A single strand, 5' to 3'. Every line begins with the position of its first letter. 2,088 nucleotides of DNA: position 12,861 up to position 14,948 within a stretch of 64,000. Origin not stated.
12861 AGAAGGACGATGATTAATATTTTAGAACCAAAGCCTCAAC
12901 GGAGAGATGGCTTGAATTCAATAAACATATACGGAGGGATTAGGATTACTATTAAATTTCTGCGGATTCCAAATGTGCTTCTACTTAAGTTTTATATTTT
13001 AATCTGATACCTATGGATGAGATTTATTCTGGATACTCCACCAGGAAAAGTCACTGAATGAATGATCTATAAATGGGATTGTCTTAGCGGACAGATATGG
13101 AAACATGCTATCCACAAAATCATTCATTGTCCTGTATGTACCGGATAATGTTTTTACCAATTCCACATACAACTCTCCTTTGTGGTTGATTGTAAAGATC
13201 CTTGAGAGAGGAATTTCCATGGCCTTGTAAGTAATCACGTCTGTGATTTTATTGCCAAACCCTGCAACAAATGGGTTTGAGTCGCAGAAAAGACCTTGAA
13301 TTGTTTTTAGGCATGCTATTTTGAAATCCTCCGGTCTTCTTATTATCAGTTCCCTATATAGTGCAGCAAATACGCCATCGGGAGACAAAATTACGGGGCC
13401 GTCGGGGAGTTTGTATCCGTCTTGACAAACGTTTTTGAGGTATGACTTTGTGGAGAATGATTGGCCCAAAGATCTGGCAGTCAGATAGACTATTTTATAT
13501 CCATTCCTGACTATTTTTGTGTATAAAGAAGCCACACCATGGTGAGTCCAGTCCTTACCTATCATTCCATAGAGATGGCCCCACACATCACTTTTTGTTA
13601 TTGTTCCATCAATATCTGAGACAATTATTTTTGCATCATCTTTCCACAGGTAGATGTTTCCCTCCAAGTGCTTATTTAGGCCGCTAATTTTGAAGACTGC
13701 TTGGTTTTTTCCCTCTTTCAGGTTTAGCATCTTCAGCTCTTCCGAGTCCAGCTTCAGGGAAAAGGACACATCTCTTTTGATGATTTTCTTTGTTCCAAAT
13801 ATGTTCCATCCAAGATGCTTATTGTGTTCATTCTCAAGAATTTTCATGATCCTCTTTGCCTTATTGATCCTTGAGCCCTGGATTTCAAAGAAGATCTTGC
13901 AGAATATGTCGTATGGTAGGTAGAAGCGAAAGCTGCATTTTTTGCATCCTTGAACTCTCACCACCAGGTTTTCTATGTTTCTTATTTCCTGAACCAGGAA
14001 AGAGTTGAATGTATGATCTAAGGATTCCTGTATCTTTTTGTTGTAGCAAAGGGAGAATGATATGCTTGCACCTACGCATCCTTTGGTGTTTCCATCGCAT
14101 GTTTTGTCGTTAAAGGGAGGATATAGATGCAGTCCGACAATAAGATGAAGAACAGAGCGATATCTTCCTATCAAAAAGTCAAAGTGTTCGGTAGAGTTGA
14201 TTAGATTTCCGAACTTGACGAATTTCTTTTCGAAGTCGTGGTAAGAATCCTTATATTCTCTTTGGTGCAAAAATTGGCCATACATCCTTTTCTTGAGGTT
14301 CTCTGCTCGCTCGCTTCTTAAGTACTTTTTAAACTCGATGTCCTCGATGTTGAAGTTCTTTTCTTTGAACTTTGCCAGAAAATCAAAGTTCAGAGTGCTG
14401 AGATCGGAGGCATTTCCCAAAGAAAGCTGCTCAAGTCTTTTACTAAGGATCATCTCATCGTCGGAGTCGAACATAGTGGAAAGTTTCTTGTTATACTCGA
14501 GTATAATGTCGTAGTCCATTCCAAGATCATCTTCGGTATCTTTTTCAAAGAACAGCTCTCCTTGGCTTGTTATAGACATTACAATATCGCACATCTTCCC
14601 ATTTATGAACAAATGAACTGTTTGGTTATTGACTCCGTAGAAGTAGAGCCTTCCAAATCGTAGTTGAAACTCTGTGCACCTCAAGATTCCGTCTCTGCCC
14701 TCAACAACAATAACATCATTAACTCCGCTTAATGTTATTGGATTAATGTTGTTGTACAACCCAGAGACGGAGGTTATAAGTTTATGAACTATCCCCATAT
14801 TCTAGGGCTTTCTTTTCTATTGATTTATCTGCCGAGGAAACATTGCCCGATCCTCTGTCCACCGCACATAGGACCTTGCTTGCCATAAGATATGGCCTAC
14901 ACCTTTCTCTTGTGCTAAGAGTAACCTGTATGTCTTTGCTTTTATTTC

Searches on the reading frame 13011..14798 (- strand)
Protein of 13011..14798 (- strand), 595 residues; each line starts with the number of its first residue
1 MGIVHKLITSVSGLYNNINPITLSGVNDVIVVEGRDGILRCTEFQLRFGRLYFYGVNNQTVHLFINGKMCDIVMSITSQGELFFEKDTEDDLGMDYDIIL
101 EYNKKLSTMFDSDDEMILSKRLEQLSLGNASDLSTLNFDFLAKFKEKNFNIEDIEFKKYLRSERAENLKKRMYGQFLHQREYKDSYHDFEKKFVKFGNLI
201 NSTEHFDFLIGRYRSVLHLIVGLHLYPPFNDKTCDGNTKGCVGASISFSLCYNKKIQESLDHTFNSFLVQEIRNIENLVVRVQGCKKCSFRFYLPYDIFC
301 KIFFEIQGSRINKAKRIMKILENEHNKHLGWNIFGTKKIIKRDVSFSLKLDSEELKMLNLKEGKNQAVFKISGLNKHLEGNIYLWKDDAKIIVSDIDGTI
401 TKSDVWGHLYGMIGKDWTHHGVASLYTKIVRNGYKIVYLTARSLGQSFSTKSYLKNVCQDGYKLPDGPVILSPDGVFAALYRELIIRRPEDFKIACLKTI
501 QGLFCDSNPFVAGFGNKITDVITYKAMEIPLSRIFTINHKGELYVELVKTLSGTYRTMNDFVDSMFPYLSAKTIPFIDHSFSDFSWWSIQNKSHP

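Call 3: search_protein_families(library=pfam, proteins=[window:13011-14798:-], max_evalue=0.1)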
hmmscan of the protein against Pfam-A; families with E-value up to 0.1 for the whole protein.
window:13011-14798:- (595 aa): 7 families
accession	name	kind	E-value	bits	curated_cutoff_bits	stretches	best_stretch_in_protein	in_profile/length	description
PF08235.19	LNS2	-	3.7e-96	321.4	32.3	1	347-567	2-226/226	LNS2 (Lipin/Ned1/Smp2)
PF04571.19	Lipin_N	-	2.4e-31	108.2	25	1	1-91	1-91/103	lipin, N-terminal conserved region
PF24694.1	LNS2_PITM1-3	-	1.5e-08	35.1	27.7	1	392-537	1-123/124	PITM 1-3, LNS2 domain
PF14794.11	DUF4479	-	0.0005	20.3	25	1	311-360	8-57/71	Domain of unknown function (DUF4479)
PF03767.20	Acid_phosphat_B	-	0.0037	17.2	27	1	419-457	122-160/230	HAD superfamily, subfamily IIIB (Acid phosphatase)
PF09949.15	APP1_cat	-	0.0042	17.5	27.1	1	392-474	3-88/154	Phosphatidate phosphatase APP1, catalytic domain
PF25109.1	HAD_PNKP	-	0.0052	17.4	27.6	1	390-455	2-68/143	Polynucleotide kinase PNKP phosphatase domain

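Call 5: find_encoding_contigs(protein=window:13011-14798:-, flank=10000, max_places=4)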
Protein window:13011-14798:- (595 aa): 5 contigs read that carry it; 1 place shown.
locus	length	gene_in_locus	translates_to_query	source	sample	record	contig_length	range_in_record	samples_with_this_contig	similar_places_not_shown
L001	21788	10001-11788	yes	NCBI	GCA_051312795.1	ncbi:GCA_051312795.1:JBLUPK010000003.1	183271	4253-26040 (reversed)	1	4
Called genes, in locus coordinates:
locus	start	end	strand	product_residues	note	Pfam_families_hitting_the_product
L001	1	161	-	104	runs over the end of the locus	PF12171:zf-C2H2_jaz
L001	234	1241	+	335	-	PF00226:DnaJ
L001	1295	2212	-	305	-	PF03215:Rad17 (weak), PF05496:RuvB_N (weak), PF13191:AAA_16 (weak), PF13604:AAA_30 (weak), PF00004:AAA, PF13177:DNA_pol3_delta2, PF21960:RCF1-5-like_lid, PF08542:Rep_fac_C, +6 more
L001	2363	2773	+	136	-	-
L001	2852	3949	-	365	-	-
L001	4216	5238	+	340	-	PF00320:GATA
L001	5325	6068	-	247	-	PF00076:RRM_1, PF08777:RRM_3 (faint), PF13893:RRM_5 (faint), PF16367:RRM_7 (faint), PF16842:RRM_occluded (faint), PF00076:RRM_1, PF23085:RRM_PARP14_3 (weak), PF00076:RRM_1, +1 more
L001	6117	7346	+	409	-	PF25174:Beta-prop_THOC3, PF24807:WD40_CDC20-Fz, PF25174:Beta-prop_THOC3, PF23609:Beta-prop_EIPR1, PF25391:WD40_Gbeta, PF25175:Beta-prop_WDR5, PF23414:Beta-prop_EML_2, PF25173:Beta-prop_WDR3_1st, +21 more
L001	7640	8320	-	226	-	PF00293:NUDIX (faint)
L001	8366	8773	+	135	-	-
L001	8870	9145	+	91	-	-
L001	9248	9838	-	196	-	-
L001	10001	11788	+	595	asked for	PF04571:Lipin_N, PF08235:LNS2, PF24694:LNS2_PITM1-3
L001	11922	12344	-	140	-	-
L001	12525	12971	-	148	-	-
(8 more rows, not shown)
